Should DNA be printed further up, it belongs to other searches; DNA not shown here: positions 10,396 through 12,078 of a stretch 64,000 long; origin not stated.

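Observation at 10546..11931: Divergent beta-tubulin with extended, non-canonical C-terminus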

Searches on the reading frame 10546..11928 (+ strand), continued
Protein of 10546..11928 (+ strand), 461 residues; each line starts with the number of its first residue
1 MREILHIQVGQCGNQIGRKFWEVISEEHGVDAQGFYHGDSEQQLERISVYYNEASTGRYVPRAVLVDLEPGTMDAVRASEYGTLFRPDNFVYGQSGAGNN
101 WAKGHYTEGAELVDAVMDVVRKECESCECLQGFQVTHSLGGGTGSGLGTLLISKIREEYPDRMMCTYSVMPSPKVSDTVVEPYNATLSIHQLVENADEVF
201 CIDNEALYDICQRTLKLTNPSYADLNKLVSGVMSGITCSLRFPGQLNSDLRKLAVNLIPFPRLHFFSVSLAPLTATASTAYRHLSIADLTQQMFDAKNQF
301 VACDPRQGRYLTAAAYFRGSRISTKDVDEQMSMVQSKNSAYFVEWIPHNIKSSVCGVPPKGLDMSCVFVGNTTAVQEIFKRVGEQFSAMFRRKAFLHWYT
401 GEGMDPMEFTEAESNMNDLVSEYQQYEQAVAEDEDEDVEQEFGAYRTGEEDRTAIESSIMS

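Call 5: find_homologous_proteins(query=window:10546-11928:+, max_evalue=1e-100)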
Query window:10546-11928:+ (461 aa): 7642 proteins with E <= 1e-100 among 8000 candidates; the best 120 are listed.
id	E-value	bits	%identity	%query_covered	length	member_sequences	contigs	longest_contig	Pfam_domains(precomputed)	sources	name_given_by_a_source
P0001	0.0e+0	1397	75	93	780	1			PF10644.16,PF14881.13,PF13809.13,PF00091.32,PF03953.23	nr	nr:unnamed protein product [Callosobruchus chinensis]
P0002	0.0e+0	1396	76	96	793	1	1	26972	PF10644.16,PF14881.13,PF13809.13,PF00091.32,PF03953.23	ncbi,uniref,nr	ncbi:hypothetical protein TSAR_000622 [Trichomalopsis sarcophagae]|uniref:Tubulin beta chain n=2 Tax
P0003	0.0e+0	1395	75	93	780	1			PF10644.16,PF14881.13,PF13809.13,PF00091.32,PF03953.23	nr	nr:unnamed protein product [Callosobruchus chinensis]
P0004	0.0e+0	1355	74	90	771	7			PF10644.16,PF14881.13,PF13809.13,PF00091.32,PF03953.23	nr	nr:unnamed protein product [Callosobruchus chinensis]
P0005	0.0e+0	1345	76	91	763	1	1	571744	PF10644.16,PF14881.13,PF00091.32,PF03953.23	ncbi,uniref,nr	ncbi:unnamed protein product [Cladocopium goreaui]|uniref:Tubulin beta chain n=1 Tax=Cladocopium gor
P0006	0.0e+0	1321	76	91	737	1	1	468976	PF10644.16,PF14881.13,PF13809.13,PF00091.32,PF03953.23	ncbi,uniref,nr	ncbi:Tubulin beta-1 chain [Papilio machaon]|uniref:Tubulin beta-1 chain n=3 Tax=Neoptera TaxID=33340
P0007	0.0e+0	1291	76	93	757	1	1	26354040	PF10644.16,PF00091.32,PF03953.23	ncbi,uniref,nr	ncbi:hypothetical protein NHX12_022245 [Muraenolepis orangiensis]|uniref:Tubulin beta chain n=1 Tax=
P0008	0.0e+0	1238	-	-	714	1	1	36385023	PF10644.16,PF14881.13,PF13809.13,PF00091.32,PF03953.23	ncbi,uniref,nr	ncbi:hypothetical protein F7725_007709 [Dissostichus mawsoni]|uniref:Tubulin/FtsZ GTPase domain-cont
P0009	0.0e+0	1178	78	93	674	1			PF10644.16,PF14881.13,PF13809.13,PF00091.32,PF03953.23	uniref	uniref:Tubulin, beta 3 n=1 Tax=Pan troglodytes TaxID=9598 RepID=K7CSL4_PANTR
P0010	0.0e+0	1174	76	84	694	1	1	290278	PF14881.13,PF00091.32,PF03953.23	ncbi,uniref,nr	ncbi:unnamed protein product [Cladocopium goreaui]|uniref:Tubulin beta chain n=1 Tax=Cladocopium gor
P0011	0.0e+0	1172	-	-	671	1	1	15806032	PF10644.16,PF14881.13,PF13809.13,PF00091.32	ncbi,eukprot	ncbi:hypothetical protein TCAL_01258, partial [Tigriopus californicus]|eukprot:TCALIF_01258-PA prote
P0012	0.0e+0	1130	77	93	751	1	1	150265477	PF10644.16,PF00091.32,PF03953.23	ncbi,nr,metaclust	ncbi:tubulin beta-1 chain-like [Parus major]|nr:tubulin beta-1 chain-like [Parus major]|metaclust:st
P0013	0.0e+0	1129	74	97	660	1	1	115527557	PF00091.32,PF03953.23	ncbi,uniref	ncbi:hypothetical protein SSX86_009354 [Deinandra increscens subsp. villosa]|uniref:Tubulin beta cha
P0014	0.0e+0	1111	75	91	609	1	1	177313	PF10644.16,PF14881.13,PF00091.32,PF03953.23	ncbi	ncbi:Tubulin beta chain, partial [Operophtera brumata]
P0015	0.0e+0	1110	76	83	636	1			PF00091.32,PF03953.23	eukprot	eukprot:CAMPEP_0197076684 /NCGR_PEP_ID=MMETSP1384-20130603/212240_1 /TAXON_ID=29189 /ORGANISM="Ammon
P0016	0.0e+0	1106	-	-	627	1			PF00091.32,PF03953.23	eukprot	eukprot:CAMPEP_0205833608 /NCGR_PEP_ID=MMETSP0206-20130828/50107_1 /ASSEMBLY_ACC=CAM_ASM_000279 /TAX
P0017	0.0e+0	1092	77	93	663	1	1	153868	PF10644.16,PF00091.32,PF03953.23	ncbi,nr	ncbi:Tubulin beta-2A chain [Sciurus carolinensis]|nr:Tubulin beta-2A chain [Sciurus carolinensis]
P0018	0.0e+0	1068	76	91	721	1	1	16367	PF00091.32,PF03953.23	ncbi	ncbi:BTU1, partial [Symbiodinium sp. KB8]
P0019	0.0e+0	1062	71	90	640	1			PF14881.13,PF13809.13,PF00091.32,PF03953.23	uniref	uniref:Tubulin beta 2B class IIb n=7 Tax=Amniota TaxID=32524 RepID=A0A2K6N6E1_RHIBE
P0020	0.0e+0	1062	76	91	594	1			PF10644.16,PF00091.32,PF03953.23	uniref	uniref:Putative tubulin beta-1 chain n=5 Tax=Eukaryota TaxID=2759 RepID=A0A1B0CRY4_LUTLO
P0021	0.0e+0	1052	99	100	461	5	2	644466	PF00091.32,PF03953.23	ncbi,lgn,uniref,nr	ncbi:hypothetical protein CCYA_CCYA08G2291 [Cyanidiococcus yangmingshanensis]|uniref:Tubulin beta ch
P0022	0.0e+0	1012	76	93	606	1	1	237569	PF10644.16,PF00091.32,PF03953.23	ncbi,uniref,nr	ncbi:unnamed protein product [Polarella glacialis]|uniref:Tubulin beta chain n=3 Tax=Polarella glaci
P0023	0.0e+0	1009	77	81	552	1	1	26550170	PF14881.13,PF13809.13,PF00091.32,PF03953.23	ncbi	ncbi:tubulin beta-4B chain-like, partial [Lepidogalaxias salamandroides]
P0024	0.0e+0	1008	77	81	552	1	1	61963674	PF14881.13,PF13809.13,PF00091.32,PF03953.23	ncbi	ncbi:tubulin beta-4B chain-like, partial [Lepidogalaxias salamandroides]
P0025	9.1e-297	1002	77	81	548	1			PF14881.13,PF13809.13,PF00091.32,PF03953.23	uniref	uniref:Tubulin beta chain n=1 Tax=Denticeps clupeoides TaxID=299321 RepID=A0AAY4DLJ1_9TELE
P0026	1.2e-295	998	78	93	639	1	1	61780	PF14881.13,PF13809.13,PF00091.32,PF03953.23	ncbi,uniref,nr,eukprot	ncbi:Tubulin beta chain [Tetrabaena socialis]|uniref:Tubulin beta chain n=3 Tax=Viridiplantae TaxID=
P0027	2.7e-293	990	75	93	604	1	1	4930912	PF00091.32,PF03953.23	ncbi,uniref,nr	ncbi:unnamed protein product [Effrenium voratum]|uniref:Tubulin beta chain n=3 Tax=Effrenium voratum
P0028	1.9e-291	984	-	-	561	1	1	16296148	PF14881.13,PF00091.32,PF03953.23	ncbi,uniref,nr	ncbi:hypothetical protein TCAL_10343 [Tigriopus californicus]|uniref:Tubulin/FtsZ GTPase domain-cont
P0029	2.2e-291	984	-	-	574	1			PF14881.13,PF00091.32,PF03953.23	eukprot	eukprot:TCALIF_10343-PA protein Name:"Similar to Tubulin beta-1 chain (Manduca sexta)" AED:0.18 eAED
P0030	3.6e-288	974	58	92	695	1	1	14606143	PF10644.16,PF00091.32,PF03953.23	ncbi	ncbi:hypothetical protein ACHWQZ_G016074 [Mnemiopsis leidyi]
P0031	2.3e-286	968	76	90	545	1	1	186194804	PF10644.16,PF00091.32,PF03953.23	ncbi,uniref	ncbi:tubulin beta-4B chain-like isoform X1 [Hemitrygon akajei]|uniref:tubulin beta-4B chain-like iso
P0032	1.5e-285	965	75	90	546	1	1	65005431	PF10644.16,PF00091.32,PF03953.23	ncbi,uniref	ncbi:tubulin beta-4 chain-like isoform X2 [Mobula birostris]|uniref:tubulin beta-4 chain-like isofor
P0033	7.7e-285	963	-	-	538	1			PF13809.13,PF00091.32,PF03953.23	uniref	uniref:Tubulin beta chain n=1 Tax=Rhinopithecus roxellana TaxID=61622 RepID=A0A2K6NEC7_RHIRO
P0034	9.6e-284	959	94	93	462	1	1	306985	PF00091.32,PF03953.23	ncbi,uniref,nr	ncbi:hypothetical protein CDCA_CDCA16G4278 [Cyanidium caldarium]|uniref:Tubulin beta chain n=1 Tax=C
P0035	3.7e-278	941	72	90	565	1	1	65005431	PF10644.16,PF00091.32,PF03953.23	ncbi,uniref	ncbi:tubulin beta-4B chain-like isoform X1 [Mobula birostris]|uniref:tubulin beta-4B chain-like isof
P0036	4.9e-273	924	-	-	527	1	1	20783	PF00091.32,PF03953.23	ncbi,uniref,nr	ncbi:unnamed protein product [Rotaria socialis]|uniref:Tubulin beta chain n=5 Tax=Rotaria TaxID=2316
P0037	3.7e-272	921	-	-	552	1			PF00091.32,PF03953.23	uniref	uniref:Tubulin beta chain n=1 Tax=Anas zonorhyncha TaxID=75864 RepID=A0A8B9U2S2_9AVES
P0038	6.6e-272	920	76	93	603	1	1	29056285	PF10644.16,PF00091.32,PF03953.23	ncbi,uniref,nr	ncbi:hypothetical protein HF521_018632 [Silurus meridionalis]|uniref:Tubulin beta chain n=1 Tax=Silu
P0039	6.8e-272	920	-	-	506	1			PF00091.32,PF03953.23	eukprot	eukprot:CAMPEP_0113867962 /NCGR_PEP_ID=MMETSP0780_2-20120614/713_1 /TAXON_ID=652834 /ORGANISM="Palpi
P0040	2.1e-271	918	70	93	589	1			PF00091.32,PF03953.23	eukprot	eukprot:CAMPEP_0185211104 /NCGR_PEP_ID=MMETSP1140-20130426/66858_1 /TAXON_ID=298111 /ORGANISM="Pavlo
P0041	8.8e-269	910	77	93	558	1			PF10644.16,PF00091.32,PF03953.23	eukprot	eukprot:CAMPEP_0195039768 /NCGR_PEP_ID=MMETSP0326_2-20130528/79976_1 /TAXON_ID=2866 ORGANISM="Crypth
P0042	1.9e-259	879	66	96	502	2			PF10644.16,PF00091.32,PF03953.23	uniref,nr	uniref:Tubulin beta chain n=1 Tax=Daphnia galeata TaxID=27404 RepID=A0A8J2RU20_9CRUS|nr:unnamed prot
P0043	4.7e-259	878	67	93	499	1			PF10644.16,PF00091.32,PF03953.23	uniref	uniref:Tubulin beta chain n=1 Tax=Callithrix jacchus TaxID=9483 RepID=A0A8I3WLG8_CALJA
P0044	7.9e-257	870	-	-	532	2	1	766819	PF14881.13,PF13809.13,PF00091.32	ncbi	ncbi:unnamed protein product, partial [Leptidea sinapis]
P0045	2.0e-255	866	-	-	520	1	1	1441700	PF00091.32,PF03953.23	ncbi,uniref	ncbi:LOW QUALITY PROTEIN: putative Tubulin/FtsZ family, GTPase domain/Tubulin C-terminal domain cont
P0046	3.3e-254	862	73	94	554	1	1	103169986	PF10644.16,PF00091.32,PF03953.23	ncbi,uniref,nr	ncbi:hypothetical protein QTO34_018216 [Cnephaeus nilssonii]|uniref:Tubulin beta chain n=1 Tax=Cneph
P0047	4.7e-254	861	62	97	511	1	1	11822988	PF10644.16,PF00091.32,PF03953.23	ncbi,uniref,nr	ncbi:GL23875 [Drosophila persimilis]|uniref:Tubulin beta chain n=1 Tax=Drosophila persimilis TaxID=7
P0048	6.7e-254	861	64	96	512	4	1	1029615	PF10644.16,PF00091.32,PF03953.23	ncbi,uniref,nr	ncbi:hypothetical protein AWZ03_004331 [Drosophila navojoa]|uniref:Tubulin beta chain n=1 Tax=Drosop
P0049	1.8e-251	853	69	93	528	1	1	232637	PF10644.16,PF00091.32,PF03953.23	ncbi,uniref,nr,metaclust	ncbi:Tubulin beta-1 chain [Papilio machaon]|uniref:Tubulin beta chain n=1 Tax=Papilio machaon TaxID=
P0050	1.5e-249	846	74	89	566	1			PF00091.32,PF03953.23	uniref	uniref:Tubulin beta chain n=1 Tax=Macrostomum lignano TaxID=282301 RepID=A0A1I8HMF1_9PLAT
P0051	3.5e-249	845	62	94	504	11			PF10644.16,PF00091.32,PF03953.23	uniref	uniref:Tubulin beta chain n=1 Tax=Anopheles stephensi TaxID=30069 RepID=A0A182YP09_ANOST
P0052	1.7e-246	836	-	-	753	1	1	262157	PF00091.32,PF03953.23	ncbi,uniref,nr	ncbi:unnamed protein product [Prorocentrum cordatum]|uniref:Tubulin alpha chain n=1 Tax=Prorocentrum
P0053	4.0e-246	835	70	92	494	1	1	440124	PF00091.32,PF03953.23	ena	-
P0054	4.2e-246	835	72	93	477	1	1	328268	PF00091.32,PF03953.23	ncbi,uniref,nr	ncbi:unnamed protein product [Rotaria socialis]|uniref:Tubulin beta chain n=3 Tax=Rotaria socialis T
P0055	4.6e-245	832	59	94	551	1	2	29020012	PF00091.32,PF03953.23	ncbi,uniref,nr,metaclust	ncbi:hypothetical protein FF38_03490 [Lucilia cuprina]|uniref:Tubulin beta chain n=1 Tax=Lucilia cup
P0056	4.8e-244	828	-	-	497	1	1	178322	PF10644.16,PF00091.32,PF03953.23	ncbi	ncbi:hypothetical protein CRUP_003867, partial [Coryphaenoides rupestris]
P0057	4.1e-243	825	80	93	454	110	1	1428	PF00091.32,PF03953.23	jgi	jgi:tubulin beta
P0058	1.7e-242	823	79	96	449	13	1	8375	PF00091.32,PF03953.23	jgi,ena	-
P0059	8.2e-242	821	79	96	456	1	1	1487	PF00091.32,PF03953.23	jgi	-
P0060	1.0e-241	821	79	96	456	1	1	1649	PF00091.32,PF03953.23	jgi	-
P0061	1.1e-241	820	75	77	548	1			PF00091.32,PF03953.23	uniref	uniref:Tubulin beta chain n=1 Tax=Pan troglodytes TaxID=9598 RepID=H2RB52_PANTR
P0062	1.8e-241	820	79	95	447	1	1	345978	PF00091.32,PF03953.23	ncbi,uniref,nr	ncbi:alpha-beta tubulin [Gamsiella multidivaricata]|uniref:beta-tubulin n=1 Tax=Gamsiella multidivar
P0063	2.0e-241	820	79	93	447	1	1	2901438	PF00091.32,PF03953.23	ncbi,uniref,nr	ncbi:tubulin beta [Entomortierella parvispora]|uniref:Tubulin beta chain n=1 Tax=Entomortierella par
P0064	2.1e-241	819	80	93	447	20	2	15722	PF00091.32,PF03953.23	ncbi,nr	ncbi:Tubulin beta-4 chain [Mortierella sp. AD011]|nr:Tubulin beta-4 chain [Mortierella sp. AD010] KA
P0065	7.0e-241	818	78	96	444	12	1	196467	PF00091.32,PF03953.23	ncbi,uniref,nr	ncbi:hypothetical protein GpartN1_g5894.t1 [Galdieria partita]|uniref:Tubulin beta chain n=1 Tax=Gal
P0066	1.8e-240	816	77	93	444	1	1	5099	PF00091.32,PF03953.23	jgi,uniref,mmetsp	uniref:Tubulin beta chain n=1 Tax=Compsopogon caeruleus TaxID=31354 RepID=A0A7S1XBS8_9RHOD|mmetsp:Tr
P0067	1.9e-240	816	79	93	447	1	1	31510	PF00091.32,PF03953.23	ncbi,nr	ncbi:hypothetical protein BGZ83_007475 [Gryganskiella cystojenkinii]|nr:hypothetical protein BGZ83_0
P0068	3.3e-240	816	79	93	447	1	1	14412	PF00091.32,PF03953.23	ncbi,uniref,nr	ncbi:hypothetical protein BGZ97_000359 [Linnemannia gamsii]|uniref:Tubulin beta chain n=1 Tax=Linnem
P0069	4.2e-240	815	79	93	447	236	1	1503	PF00091.32,PF03953.23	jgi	jgi:tubulin beta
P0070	5.4e-240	815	69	94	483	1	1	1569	PF00091.32,PF03953.23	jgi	-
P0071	6.1e-240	815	79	93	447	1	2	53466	PF00091.32,PF03953.23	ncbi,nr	ncbi:MAG: beta-tubulin [Linnemannia gamsii]|nr:hypothetical protein BGX24_005349 [Mortierella sp. AD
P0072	1.2e-239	814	79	93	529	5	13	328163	PF00091.32,PF03953.23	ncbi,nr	ncbi:Tubulin beta chain [Phytophthora cactorum]|nr:Tubulin beta chain [Phytophthora cactorum] KAG284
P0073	1.3e-239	814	76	98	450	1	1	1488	PF10644.16,PF00091.32,PF03953.23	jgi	-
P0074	1.5e-239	813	79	93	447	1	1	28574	PF00091.32,PF03953.23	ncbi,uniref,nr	ncbi:Tubulin beta-4B chain [Linnemannia gamsii]|uniref:Tubulin beta chain n=1 Tax=Linnemannia gamsii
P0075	1.5e-239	813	79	93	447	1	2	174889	PF00091.32,PF03953.23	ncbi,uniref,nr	ncbi:Tubulin beta-4B chain [Linnemannia exigua]|uniref:Tubulin beta chain n=1 Tax=Linnemannia exigua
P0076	2.0e-239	813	79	96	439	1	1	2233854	PF00091.32,PF03953.23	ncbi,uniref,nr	ncbi:tubulin subunit beta [Theileria orientalis]|uniref:Tubulin beta chain n=1 Tax=Theileria orienta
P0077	2.1e-239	813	79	93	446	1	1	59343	PF00091.32,PF03953.23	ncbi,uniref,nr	ncbi:Tubulin beta-4A chain [Mortierella hygrophila]|uniref:Tubulin beta chain n=1 Tax=Mortierella hy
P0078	2.2e-239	813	79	93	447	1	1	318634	PF00091.32,PF03953.23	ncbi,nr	ncbi:MAG: beta-tubulin [Linnemannia elongata]|nr:MAG: beta-tubulin [Linnemannia elongata]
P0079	2.4e-239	813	79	93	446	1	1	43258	PF00091.32,PF03953.23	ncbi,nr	ncbi:Tubulin beta-4A chain [Mortierella sp. GBA39]|nr:Tubulin beta-4A chain [Mortierella sp. GBA39]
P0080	2.7e-239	812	78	95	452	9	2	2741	PF00091.32,PF03953.23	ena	-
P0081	2.8e-239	812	79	93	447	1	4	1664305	PF00091.32,PF03953.23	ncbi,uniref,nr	ncbi:beta-tubulin [Linnemannia elongata]|uniref:Tubulin beta chain n=2 Tax=Mortierellaceae TaxID=485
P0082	3.9e-239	812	79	93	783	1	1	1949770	PF00091.32,PF03953.23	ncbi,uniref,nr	ncbi:Tubulin beta chain [Phytophthora citrophthora]|uniref:Tubulin beta chain n=1 Tax=Phytophthora c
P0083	4.2e-239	812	76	98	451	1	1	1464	PF00091.32,PF03953.23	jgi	-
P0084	4.3e-239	812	67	95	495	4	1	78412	PF10644.16,PF00091.32,PF03953.23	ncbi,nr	ncbi:Tubulin/FtsZ GTPase domain [Trinorchestia longiramus]|nr:Tubulin/FtsZ GTPase domain [Trinorches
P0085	5.7e-239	811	79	93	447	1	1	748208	PF00091.32,PF03953.23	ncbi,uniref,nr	ncbi:Tubulin beta-4B chain [Linnemannia hyalina]|uniref:Tubulin beta chain n=1 Tax=Linnemannia hyali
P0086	8.0e-239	811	79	93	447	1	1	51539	PF00091.32,PF03953.23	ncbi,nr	ncbi:hypothetical protein BGZ83_003444 [Gryganskiella cystojenkinii]|nr:hypothetical protein BGZ83_0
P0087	1.6e-238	810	79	93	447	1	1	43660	PF00091.32,PF03953.23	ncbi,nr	ncbi:hypothetical protein FBU30_005268 [Linnemannia zychae]|nr:hypothetical protein FBU30_005268 [Li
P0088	1.6e-238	810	80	92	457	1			PF00091.32,PF03953.23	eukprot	eukprot:jgi/Galph1/1508/GphlegSOOS_G189.1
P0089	1.7e-238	810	78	93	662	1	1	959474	PF00091.32,PF03953.23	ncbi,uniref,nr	ncbi:Tubulin beta-2 chain [Echinococcus granulosus]|uniref:Tubulin beta-2 chain n=4 Tax=Echinococcus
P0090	2.3e-238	809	76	96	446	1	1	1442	PF10644.16,PF00091.32,PF03953.23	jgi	jgi:tubulin beta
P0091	2.9e-238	809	77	98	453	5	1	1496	PF00091.32,PF03953.23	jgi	-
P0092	3.5e-238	809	79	94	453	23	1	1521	PF00091.32,PF03953.23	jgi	-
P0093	3.6e-238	809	79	94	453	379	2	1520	PF10644.16,PF00091.32,PF03953.23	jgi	-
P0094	5.3e-238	808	78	93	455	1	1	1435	PF00091.32,PF03953.23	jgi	-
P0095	6.4e-238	808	77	94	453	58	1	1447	PF10644.16,PF00091.32,PF03953.23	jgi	jgi:tubulin beta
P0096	9.3e-238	807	78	95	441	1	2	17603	PF00091.32,PF03953.23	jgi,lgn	jgi:tubulin beta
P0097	9.7e-238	807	72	96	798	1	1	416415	PF10644.16,PF00091.32,PF10320.16,PF00001.27,PF03953.23,PF13853.13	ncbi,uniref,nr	ncbi:tubulin beta-3 chain [Lynx pardinus]|uniref:Melanocyte-stimulating hormone receptor n=1 Tax=Lyn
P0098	1.1e-237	807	78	93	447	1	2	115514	PF00091.32,PF03953.23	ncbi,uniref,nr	ncbi:Tubulin beta-4B chain [Actinomortierella ambigua]|uniref:Tubulin beta chain n=1 Tax=Actinomorti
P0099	1.1e-237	807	77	95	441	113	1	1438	PF00091.32,PF03953.23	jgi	jgi:tubulin beta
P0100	1.1e-237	807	79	93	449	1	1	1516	PF00091.32,PF03953.23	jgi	-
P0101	1.2e-237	807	79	93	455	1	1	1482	PF10644.16,PF00091.32,PF03953.23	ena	-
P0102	1.8e-237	806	73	91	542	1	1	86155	PF00091.32,PF03953.23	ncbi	ncbi:beta-tubulin, partial [Operophtera brumata]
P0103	1.9e-237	806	78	93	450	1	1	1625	PF00091.32,PF03953.23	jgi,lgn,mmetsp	mmetsp:Transcript_29591/g.57694 ORF Transcript_29591/g.57694 Transcript_29591/m.57694 type:complete 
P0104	1.9e-237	806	77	98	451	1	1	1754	PF10644.16,PF00091.32,PF03953.23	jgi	-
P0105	2.0e-237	806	78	94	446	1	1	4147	PF00091.32,PF03953.23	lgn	-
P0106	2.4e-237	806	77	94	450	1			PF10644.16,PF00091.32,PF03953.23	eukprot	eukprot:TRINITY_DN162_c0_g1_i1.p1 TRINITY_DN162_c0_g1~~TRINITY_DN162_c0_g1_i1.p1 ORF type:complete l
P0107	2.6e-237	806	77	93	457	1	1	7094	PF10644.16,PF00091.32,PF03953.23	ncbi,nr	ncbi:Tubulin beta-4B chain [Cladochytrium tenue]|nr:Tubulin beta-4B chain [Cladochytrium tenue]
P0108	3.4e-237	806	77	96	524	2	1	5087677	PF00091.32,PF03953.23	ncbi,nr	ncbi:tubulin beta-1 chain isoform X2 [Sitodiplosis mosellana]|nr:tubulin beta-1 chain isoform X2 [Si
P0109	4.0e-237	805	77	93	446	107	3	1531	PF00091.32,PF03953.23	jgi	-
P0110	4.2e-237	805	77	93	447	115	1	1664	PF00091.32,PF03953.23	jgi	-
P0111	4.3e-237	805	70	95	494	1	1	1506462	PF00091.32,PF03953.23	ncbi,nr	ncbi:tubulin/FtsZ family, GTPase domain-containing protein [Phthorimaea operculella]|nr:tubulin/FtsZ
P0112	4.5e-237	805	78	93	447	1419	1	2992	PF00091.32,PF03953.23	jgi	jgi:tubulin beta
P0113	4.9e-237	805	78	93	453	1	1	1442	PF00091.32,PF03953.23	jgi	-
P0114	4.9e-237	805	78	93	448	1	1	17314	PF00091.32,PF03953.23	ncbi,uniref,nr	ncbi:Tubulin beta-2 chain [Lunasporangiospora selenospora]|uniref:Tubulin beta chain n=1 Tax=Lunaspo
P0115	5.6e-237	805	79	96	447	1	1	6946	PF00091.32,PF03953.23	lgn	-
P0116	6.1e-237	805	78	93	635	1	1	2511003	PF00091.32,PF03953.23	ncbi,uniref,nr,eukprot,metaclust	ncbi:tubulin beta-4 chain [Culex quinquefasciatus]|uniref:Tubulin beta-4 chain n=2 Tax=Culex pipiens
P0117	6.4e-237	805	78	93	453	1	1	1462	PF10644.16,PF00091.32,PF03953.23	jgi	-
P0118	6.4e-237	805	78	93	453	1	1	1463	PF00091.32,PF03953.23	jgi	-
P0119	7.7e-237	804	77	95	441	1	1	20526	PF00091.32,PF03953.23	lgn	-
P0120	1.0e-236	804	77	94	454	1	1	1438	PF10644.16,PF00091.32,PF03953.23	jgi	-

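Call 6: list_cluster_members(proteins=[window:10546-11928:+])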
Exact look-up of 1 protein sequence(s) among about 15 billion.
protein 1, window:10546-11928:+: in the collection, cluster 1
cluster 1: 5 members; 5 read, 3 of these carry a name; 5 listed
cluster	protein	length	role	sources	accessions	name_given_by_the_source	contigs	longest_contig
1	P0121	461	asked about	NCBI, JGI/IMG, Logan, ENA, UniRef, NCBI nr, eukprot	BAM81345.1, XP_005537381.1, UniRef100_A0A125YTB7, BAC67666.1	beta-tubulin [Cyanidioschyzon merolae strain 10D] | tubulin beta | Tubulin beta chain n=2 Tax=Cyanidioschyzon merolae TaxID=45157 RepID=A0A125YTB7_CYAM1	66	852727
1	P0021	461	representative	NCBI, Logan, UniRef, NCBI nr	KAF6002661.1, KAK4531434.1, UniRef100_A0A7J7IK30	hypothetical protein CCYA_CCYA08G2291 [Cyanidiococcus yangmingshanensis] | Tubulin beta chain n=1 Tax=Cyanidiococcus yangmingshanensis TaxID=2690220 ... | alpha-tubulin [Cyanidiococcus yangmingshanensis]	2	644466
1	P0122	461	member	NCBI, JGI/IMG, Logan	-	tubulin beta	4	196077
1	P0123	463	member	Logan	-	-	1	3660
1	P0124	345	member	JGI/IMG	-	-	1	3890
